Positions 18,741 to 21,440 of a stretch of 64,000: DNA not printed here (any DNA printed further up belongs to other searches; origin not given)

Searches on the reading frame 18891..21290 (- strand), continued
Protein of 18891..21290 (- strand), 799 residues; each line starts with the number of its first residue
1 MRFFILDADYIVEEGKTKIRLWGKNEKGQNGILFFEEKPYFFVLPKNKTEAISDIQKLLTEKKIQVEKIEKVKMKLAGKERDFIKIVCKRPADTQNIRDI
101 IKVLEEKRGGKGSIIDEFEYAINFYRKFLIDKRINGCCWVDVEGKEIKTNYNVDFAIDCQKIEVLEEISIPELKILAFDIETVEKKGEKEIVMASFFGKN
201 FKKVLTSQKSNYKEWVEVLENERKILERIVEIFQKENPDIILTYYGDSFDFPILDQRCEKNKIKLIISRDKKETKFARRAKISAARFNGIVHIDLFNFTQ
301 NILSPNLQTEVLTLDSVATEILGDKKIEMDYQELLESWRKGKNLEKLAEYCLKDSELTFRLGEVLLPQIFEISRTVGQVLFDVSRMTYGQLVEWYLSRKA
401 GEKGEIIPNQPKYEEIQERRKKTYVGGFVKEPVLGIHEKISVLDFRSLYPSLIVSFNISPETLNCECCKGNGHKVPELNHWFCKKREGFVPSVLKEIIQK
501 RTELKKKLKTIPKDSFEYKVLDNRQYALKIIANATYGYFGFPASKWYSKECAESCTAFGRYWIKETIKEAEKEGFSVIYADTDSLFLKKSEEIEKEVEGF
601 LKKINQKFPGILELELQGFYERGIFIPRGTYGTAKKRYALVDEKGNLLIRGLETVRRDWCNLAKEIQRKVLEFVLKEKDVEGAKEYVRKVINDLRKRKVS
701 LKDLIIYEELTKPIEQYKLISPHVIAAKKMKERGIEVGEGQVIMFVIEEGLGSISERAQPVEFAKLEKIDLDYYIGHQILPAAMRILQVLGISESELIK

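Call 19: find_related_loci(query=A1, collection=genome_contigs, flank=10000)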
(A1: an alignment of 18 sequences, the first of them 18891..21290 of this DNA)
Query A1 (799 aa) in genome_contigs; peptide patterns used: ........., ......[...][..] (x = any residue, [..] = any of these).
125 stretches matched a pattern; 77 encode a relative of the query (tblastn E <= 1e-3); 74 distinct loci.
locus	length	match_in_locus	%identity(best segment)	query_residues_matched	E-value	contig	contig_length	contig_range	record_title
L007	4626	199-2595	85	1-799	0e+0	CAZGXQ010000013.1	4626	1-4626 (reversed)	MAG TPA_asm: uncultured Candidatus Saccharibacteria bacterium isolate binchicken_co25_108 genome assembly, contig: k141_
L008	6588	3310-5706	69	1-797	0e+0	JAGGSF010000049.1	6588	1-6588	MAG: Deltaproteobacteria bacterium isolate AUK015 PB_MANV_015_c_000000000815, whole genome shotgun sequence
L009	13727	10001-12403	65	1-798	0e+0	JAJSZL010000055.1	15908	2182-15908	MAG: Candidatus Desulfofervidaceae bacterium isolate PB11946FWG155 FWG155_Desulfofervidaceae_contig055_0015908bp, whole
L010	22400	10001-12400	65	2-798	0e+0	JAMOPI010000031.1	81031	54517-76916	MAG: Candidatus Desulfofervidaceae bacterium isolate 4559-240_metabat1_scaf2bin.031 4559-240_scaffold_67_c1, whole genom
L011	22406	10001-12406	64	1-798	0e+0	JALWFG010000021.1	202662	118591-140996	MAG: Candidatus Desulfofervidaceae bacterium isolate T11_metabat2_scaf2bin.034 T11_NODE_8_length_202662_cov_13.875952, w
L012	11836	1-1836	82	187-798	0e+0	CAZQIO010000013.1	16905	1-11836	MAG TPA_asm: uncultured Candidatus Saccharibacteria bacterium isolate binchicken_co71_171 genome assembly, contig: NODE_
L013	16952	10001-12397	62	2-798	0e+0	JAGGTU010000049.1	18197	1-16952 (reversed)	MAG: bacterium isolate AUK056 PB_MBMC_010_c_000000000038, whole genome shotgun sequence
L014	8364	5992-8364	75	1-791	0e+0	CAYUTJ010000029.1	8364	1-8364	MAG TPA_asm: uncultured Candidatus Saccharibacteria bacterium isolate binchicken_co6_434 genome assembly, contig: NODE_1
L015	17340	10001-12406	59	1-798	0e+0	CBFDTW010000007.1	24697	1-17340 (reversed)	MAG TPA_asm: uncultured bacterium isolate SRR6823440_binner12_Refined_134 genome assembly, contig: ERZ650341.928, whole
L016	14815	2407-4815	58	1-798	0e+0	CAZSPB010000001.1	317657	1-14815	MAG TPA_asm: uncultured archaeon isolate binchicken_co6_169 genome assembly, contig: NODE_3_length_317657_cov_14.718824,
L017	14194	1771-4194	56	1-797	0e+0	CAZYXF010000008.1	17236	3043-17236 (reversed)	MAG TPA_asm: uncultured archaeon isolate binchicken_co409_19 genome assembly, contig: NODE_297_length_17236_cov_11.32681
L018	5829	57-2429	58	1-799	0e+0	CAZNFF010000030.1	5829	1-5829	MAG TPA_asm: uncultured Candidatus Saccharibacteria bacterium isolate binchicken_co357_140 genome assembly, contig: NODE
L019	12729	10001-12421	57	2-798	0e+0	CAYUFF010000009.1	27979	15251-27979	MAG TPA_asm: uncultured archaeon isolate SRP141559_co2_35 genome assembly, contig: NODE_44_length_27979_cov_17.432424, w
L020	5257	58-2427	56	1-797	0e+0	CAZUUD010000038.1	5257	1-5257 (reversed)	MAG TPA_asm: uncultured archaeon isolate SRP141552_co1_148 genome assembly, contig: NODE_8352_length_5257_cov_35.353902,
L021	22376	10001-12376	57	1-798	0e+0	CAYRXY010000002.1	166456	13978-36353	MAG TPA_asm: uncultured archaeon isolate SRP141559_co1_164 genome assembly, contig: NODE_7_length_166456_cov_66.941389,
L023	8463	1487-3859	57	1-798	0e+0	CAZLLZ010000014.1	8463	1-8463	MAG TPA_asm: uncultured Candidatus Saccharibacteria bacterium isolate binchicken_co256_921 genome assembly, contig: NODE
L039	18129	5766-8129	53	1-798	0e+0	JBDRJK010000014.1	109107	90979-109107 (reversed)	MAG: Candidatus Aenigmatarchaeota archaeon isolate MEGAHIT-group-1.649 k141_8367219, whole genome shotgun sequence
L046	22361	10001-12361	52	1-798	0e+0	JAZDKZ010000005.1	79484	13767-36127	MAG: Candidatus Aenigmatarchaeota archaeon isolate MEGAHIT-group-0.557 k141_15831665, whole genome shotgun sequence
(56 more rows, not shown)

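Call 24: find_encoding_contigs(protein=P0254, flank=8000, max_places=2)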
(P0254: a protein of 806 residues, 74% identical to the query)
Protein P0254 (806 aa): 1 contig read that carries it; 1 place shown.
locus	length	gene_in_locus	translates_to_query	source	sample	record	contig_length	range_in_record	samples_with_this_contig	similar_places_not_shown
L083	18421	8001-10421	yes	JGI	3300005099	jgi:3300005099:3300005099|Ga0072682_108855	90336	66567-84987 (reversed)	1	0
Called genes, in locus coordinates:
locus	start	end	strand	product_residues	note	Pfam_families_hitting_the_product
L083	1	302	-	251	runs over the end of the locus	PF26217:GDPGP1_N (weak)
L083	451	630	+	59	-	-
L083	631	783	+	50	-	-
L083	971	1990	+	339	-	PF04055:Radical_SAM, PF07754:Ribosomal_aS21 (weak)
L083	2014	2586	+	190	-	PF01966:HD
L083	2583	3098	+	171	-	PF01613:Flavin_Reduct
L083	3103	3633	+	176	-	-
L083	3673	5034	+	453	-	PF03951:Gln-synt_N, PF00120:Gln-synt_C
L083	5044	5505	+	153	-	PF00293:NUDIX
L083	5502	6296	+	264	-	PF20434:BD-FAE (faint), PF00561:Abhydrolase_1 (faint), PF12146:Hydrolase_4 (faint), PF00326:Peptidase_S9 (weak), PF20408:Abhydrolase_11 (faint), PF01738:DLH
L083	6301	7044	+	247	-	PF23023:Anti-Pycsar_Apyc1, PF00753:Lactamase_B (weak), PF12706:Lactamase_B_2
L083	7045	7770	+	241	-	PF00149:Metallophos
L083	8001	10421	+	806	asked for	PF03104:DNA_pol_B_exo1, PF10108:DNA_pol_B_exo2 (weak), PF00136:DNA_pol_B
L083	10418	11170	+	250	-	PF01026:TatD_DNase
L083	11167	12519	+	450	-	PF01209:Ubie_methyltran, PF03848:TehB, PF13489:Methyltransf_23, PF02353:CMAS, PF05175:MTS, PF08241:Methyltransf_11, PF08242:Methyltransf_12, PF13649:Methyltransf_25, +6 more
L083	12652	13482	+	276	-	PF00352:TBP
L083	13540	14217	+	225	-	-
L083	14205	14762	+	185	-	PF01871:AMMECR1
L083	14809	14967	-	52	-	-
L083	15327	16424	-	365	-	PF01658:Inos-1-P_synth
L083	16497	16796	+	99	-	PF03551:PadR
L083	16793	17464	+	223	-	PF14716:HHH_8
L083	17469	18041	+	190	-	PF08207:EFP_N, PF01132:EFP (weak), PF09285:Elong-fact-P_C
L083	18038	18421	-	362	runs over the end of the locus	PF00850:Hist_deacetyl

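Call 26: search_solved_structures(query=window:18891-21290:-, max_evalue=1e-20)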
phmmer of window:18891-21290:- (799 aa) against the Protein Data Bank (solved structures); distinct sequences matched with E-value up to 1e-20: 60.
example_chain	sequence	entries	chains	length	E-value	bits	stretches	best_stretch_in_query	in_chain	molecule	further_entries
3a2f_A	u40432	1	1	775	4.8e-176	590.5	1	171-796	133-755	DNA polymerase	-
5h12_A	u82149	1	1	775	3.2e-175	587.8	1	171-796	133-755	Deep Vent DNA Polymerase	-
2jgu_A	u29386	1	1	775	1.3e-173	582.4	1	171-796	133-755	DNA POLYMERASE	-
1wn7_A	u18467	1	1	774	3.8e-172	577.6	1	171-796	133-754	Family B DNA Polymerase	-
4ahc_A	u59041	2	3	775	4.6e-172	577.3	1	171-796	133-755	DNA POLYMERASE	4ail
1wns_A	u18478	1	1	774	1.6e-171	575.5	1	171-796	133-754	DNA POLYMERASE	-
4flt_A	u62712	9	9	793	2.9e-171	574.7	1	172-796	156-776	DNA polymerase 1 | Pyrococcus abyssi B family DNA polymerase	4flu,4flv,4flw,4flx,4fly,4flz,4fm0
4k8z_A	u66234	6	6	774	9.1e-170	569.7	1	171-796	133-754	DNA polymerase | DNA polymerase,DNA polymerase,DNA polymerase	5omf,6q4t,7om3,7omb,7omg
4fm2_A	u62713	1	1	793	2.8e-169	568.1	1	171-796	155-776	DNA polymerase 1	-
7tqw_A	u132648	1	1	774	3.1e-169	568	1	171-796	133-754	DNA polymerase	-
1tgo_A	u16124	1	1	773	2.3e-168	565.1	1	171-796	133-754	PROTEIN (THERMOSTABLE B DNA POLYMERASE)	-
5vu5_A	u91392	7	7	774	5.6e-168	563.8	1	171-796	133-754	DNA polymerase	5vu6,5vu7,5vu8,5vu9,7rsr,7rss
2vwj_A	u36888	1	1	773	1.1e-167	562.9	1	171-796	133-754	DNA POLYMERASE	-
2vwk_A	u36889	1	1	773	1.5e-167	562.4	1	171-796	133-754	DNA POLYMERASE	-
7rsu_A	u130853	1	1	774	1.8e-167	562.1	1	171-796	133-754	DNA polymerase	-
5mdn_A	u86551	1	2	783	5.3e-129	434.9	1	1-797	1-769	DNA polymerase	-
1s5j_A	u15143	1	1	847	5.4e-49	170.4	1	3-797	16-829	DNA polymerase I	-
1q8i_A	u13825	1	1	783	5.9e-40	140.5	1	171-788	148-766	DNA polymerase II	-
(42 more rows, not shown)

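Call 39: search_protein_families(library=ncbifam, proteins=[L083:12652-13482:+], max_evalue=0.00001)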
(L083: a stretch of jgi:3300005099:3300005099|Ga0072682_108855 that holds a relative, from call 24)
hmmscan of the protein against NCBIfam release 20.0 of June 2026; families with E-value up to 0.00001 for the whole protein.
L083:12652-13482:+ (276 aa): 11 families
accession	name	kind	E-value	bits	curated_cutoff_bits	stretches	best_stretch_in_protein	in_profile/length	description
NF001594.0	PRK00394.1-3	equivalog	1.7e-13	50.3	278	1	22-162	34-175/182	TATA-box-binding protein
NF001592.0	PRK00394.1-1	equivalog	4.5e-13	49.1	270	1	21-162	36-178/194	TATA-box-binding protein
NF001597.0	PRK00394.2-2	subfamily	3e-12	46.4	255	1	22-161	35-177/183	TATA-box-binding protein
NF001593.0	PRK00394.1-2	subfamily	5.8e-11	42.2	181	1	22-161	38-180/184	TATA-box-binding protein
NF001601.0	PRK00394.2-6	equivalog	8e-11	41.7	316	1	21-161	34-175/181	TATA-box-binding protein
NF001598.0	PRK00394.2-3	equivalog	3.1e-09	36.7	330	0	21-76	128-183/184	TATA-box-binding protein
NF001595.0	PRK00394.1-5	subfamily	1.2e-08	34.9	288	1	22-161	37-179/186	TATA-box-binding protein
NF001599.0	PRK00394.2-4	subfamily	3.3e-08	33.5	307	0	22-104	35-117/185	TATA-box-binding protein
NF001600.0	PRK00394.2-5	equivalog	1.3e-06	28.2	308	1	22-161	38-180/186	TATA-box-binding protein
NF001596.0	PRK00394.2-1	subfamily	2.2e-06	27.5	347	0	22-97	35-109/183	TATA-box-binding protein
NF001658.0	PRK00423.1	subfamily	8e-06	25.2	384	0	217-275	253-309/312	transcription initiation factor IIB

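Call 60: search_protein_families(library=pfam, proteins=[L018:2429-2941:+, L016:7775-8668:+, L046:12430-12759:+, L016:4850-5896:+, L039:1787-4588:+, L023:3870-4562:+], max_evalue=0.001)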
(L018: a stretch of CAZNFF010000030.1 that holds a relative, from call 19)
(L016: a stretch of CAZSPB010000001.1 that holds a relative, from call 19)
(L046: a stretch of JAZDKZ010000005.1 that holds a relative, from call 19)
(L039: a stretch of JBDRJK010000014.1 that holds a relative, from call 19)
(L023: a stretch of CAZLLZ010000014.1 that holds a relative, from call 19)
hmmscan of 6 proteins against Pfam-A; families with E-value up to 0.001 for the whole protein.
L018:2429-2941:+ (171 aa): 19 families
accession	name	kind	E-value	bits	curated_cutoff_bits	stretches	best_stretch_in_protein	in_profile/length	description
PF03266.21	NTPase_1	-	4.1e-51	173.6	23.9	1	3-164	1-167/168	NTPase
PF13238.12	AAA_18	-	1.7e-06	29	29.4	1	4-119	1-96/128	AAA domain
PF00004.35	AAA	-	4.5e-06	27.6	21.2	1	4-125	1-97/131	ATPase family associated with various cellular activities (AAA)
PF13401.12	AAA_22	-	5.5e-06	27.2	27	1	3-132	7-120/130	AAA domain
PF13173.12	AAA_14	-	9.4e-06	26.1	27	1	2-119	3-88/129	AAA domain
PF05496.18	RuvB_N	-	9.9e-06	25.8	27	0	3-41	35-73/159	Holliday junction DNA helicase RuvB P-loop domain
PF03215.21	Rad17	-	1.7e-05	25.3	23.8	1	4-132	48-171/186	Rad17 P-loop domain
PF07728.20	AAA_5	-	2e-05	25.1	22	0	3-26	1-25/139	AAA domain (dynein-related subfamily)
PF01443.25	Viral_helicase1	-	4.2e-05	23.9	21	0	4-53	1-52/228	Viral superfamily 1 RNA helicase core domain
PF05729.18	NACHT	-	0.00013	22.3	26.7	1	4-27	3-26/167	NACHT domain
PF01637.24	ATPase_2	-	0.00015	22.1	33.2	1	4-109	23-124/225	ATPase domain predominantly from Archaea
PF13245.12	AAA_19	-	0.00016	22.3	25.1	0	2-31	12-41/134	AAA domain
PF00005.33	ABC_tran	-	0.00024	22.2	25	1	3-54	13-60/137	ABC transporter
PF13479.12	AAA_24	-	0.0004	20.7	27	0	3-109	4-80/195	AAA domain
PF20720.3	nSTAND3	-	0.00058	20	27.2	0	3-28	19-44/155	Novel STAND NTPase 3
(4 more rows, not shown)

L016:7775-8668:+ (298 aa): 1 family
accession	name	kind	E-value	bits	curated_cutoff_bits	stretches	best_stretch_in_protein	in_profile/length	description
PF00557.29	Peptidase_M24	-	2.7e-34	119.2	23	1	8-192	2-190/208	Metallopeptidase family M24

L046:12430-12759:+ (110 aa): 1 family
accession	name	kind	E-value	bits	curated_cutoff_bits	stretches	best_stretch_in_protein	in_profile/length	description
PF02643.20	DUF192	-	1.6e-13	51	27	1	10-97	1-79/96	Uncharacterized ACR, COG1430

L016:4850-5896:+ (349 aa): 1 family
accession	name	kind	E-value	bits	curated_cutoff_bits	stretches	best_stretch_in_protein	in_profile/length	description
PF05559.16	DUF763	-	1.2e-133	445.7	35.5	1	4-307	1-319/319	Protein of unknown function (DUF763)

L039:1787-4588:+ (934 aa): 5 families
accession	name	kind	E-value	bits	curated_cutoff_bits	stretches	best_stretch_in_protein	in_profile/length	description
PF00270.35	DEAD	-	1.2e-36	126.4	26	1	25-190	2-161/167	DEAD/DEAH box helicase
PF08494.16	DEAD_assoc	-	1.8e-33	116.4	23.5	1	603-772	1-191/191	DEAD/H associated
PF00271.37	Helicase_C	-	2.9e-20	73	23.5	1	245-350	5-107/110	Helicase conserved C-terminal domain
PF19306.5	WH_Lhr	-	2.1e-17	63.4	27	1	380-527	4-160/168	Large helicase-related protein, winged helix domain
PF04851.21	ResIII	-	1e-12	48.7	22.5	1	26-189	7-162/164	Type III restriction enzyme, res subunit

L023:3870-4562:+ (231 aa): 5 families
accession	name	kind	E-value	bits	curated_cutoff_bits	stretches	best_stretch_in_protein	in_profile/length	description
PF00005.33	ABC_tran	-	1.3e-27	97.5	25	1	20-163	1-136/137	ABC transporter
PF13304.12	AAA_21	-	1.2e-10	42.4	27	1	139-194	241-298/304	AAA domain, putative AbiEii toxin, Type IV TA system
PF02463.25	SMC_N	-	9.8e-09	35.4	40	1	106-201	115-204/220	RecF/RecN/SMC N terminal domain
PF00270.35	DEAD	-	0.00027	21.2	26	1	34-183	18-147/167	DEAD/DEAH box helicase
PF13555.12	AAA_29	-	0.00099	19.3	27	0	24-47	16-39/61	P-loop containing region of AAA domain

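Call 67: list_cluster_members(proteins=[P0121, P0001, window:18891-21290:-, P0084, P0089, P0250])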
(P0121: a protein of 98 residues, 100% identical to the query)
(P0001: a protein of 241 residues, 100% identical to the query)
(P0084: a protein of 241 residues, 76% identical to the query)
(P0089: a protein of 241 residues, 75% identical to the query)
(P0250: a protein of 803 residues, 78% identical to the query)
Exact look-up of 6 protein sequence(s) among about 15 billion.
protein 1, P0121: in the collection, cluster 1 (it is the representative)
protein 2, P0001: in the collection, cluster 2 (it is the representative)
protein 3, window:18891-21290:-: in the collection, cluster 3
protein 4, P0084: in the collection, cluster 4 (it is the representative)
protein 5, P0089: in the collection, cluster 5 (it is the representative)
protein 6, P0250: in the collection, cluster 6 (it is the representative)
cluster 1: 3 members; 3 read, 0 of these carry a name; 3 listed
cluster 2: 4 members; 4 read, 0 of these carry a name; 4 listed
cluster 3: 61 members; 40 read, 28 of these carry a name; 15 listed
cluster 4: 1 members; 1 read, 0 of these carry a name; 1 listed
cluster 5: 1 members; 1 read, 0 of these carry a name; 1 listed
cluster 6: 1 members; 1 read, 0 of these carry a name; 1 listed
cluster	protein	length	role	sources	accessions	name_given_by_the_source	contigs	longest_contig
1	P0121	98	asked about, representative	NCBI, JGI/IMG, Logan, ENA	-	-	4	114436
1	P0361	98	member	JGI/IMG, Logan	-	-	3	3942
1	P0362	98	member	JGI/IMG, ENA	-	-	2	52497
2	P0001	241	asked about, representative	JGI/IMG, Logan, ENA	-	-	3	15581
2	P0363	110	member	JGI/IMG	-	-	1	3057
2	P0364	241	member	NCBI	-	-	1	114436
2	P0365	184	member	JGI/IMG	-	-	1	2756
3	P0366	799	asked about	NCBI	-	-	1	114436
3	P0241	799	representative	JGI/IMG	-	DNA polymerase I/DNA polymerase-2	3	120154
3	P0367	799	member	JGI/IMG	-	DNA polymerase I/DNA polymerase-2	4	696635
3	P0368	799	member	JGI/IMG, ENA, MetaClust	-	\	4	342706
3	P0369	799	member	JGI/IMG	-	DNA polymerase I/DNA polymerase-2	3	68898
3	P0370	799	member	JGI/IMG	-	DNA polymerase I/DNA polymerase-2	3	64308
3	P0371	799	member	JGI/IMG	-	DNA polymerase I/DNA polymerase-2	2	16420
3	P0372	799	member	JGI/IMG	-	DNA polymerase I/DNA polymerase-2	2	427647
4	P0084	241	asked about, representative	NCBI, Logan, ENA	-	-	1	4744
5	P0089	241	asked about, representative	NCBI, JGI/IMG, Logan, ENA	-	-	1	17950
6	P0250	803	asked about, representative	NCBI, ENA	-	-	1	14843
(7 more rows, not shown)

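Call 68: find_encoding_contigs(protein=window:18891-21290:-, flank=1000, max_places=2)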
Protein window:18891-21290:- (799 aa): no gene with exactly this product is on record in the collection.

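Call 74: find_related_loci(query=A1, collection=viral_contigs, flank=5000)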
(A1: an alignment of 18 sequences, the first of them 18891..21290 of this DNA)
Query A1 (799 aa) in viral_contigs; peptide patterns used: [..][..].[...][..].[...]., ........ (x = any residue, [..] = any of these).
86 stretches matched a pattern; 7 encode a relative of the query (tblastn E <= 1e-3); 7 distinct loci.
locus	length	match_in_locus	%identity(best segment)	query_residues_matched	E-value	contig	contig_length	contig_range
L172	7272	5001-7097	23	170-779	2e-22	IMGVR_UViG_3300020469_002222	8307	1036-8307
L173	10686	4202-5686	26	222-656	4e-22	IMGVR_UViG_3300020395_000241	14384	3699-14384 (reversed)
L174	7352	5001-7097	24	170-779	1e-21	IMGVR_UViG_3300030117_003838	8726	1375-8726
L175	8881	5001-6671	25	173-656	4e-20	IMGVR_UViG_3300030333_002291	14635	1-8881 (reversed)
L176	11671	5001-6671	25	173-656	4e-20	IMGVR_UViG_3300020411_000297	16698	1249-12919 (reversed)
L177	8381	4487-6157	25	173-656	1e-19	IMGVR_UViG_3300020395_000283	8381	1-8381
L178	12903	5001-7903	28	222-677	2e-13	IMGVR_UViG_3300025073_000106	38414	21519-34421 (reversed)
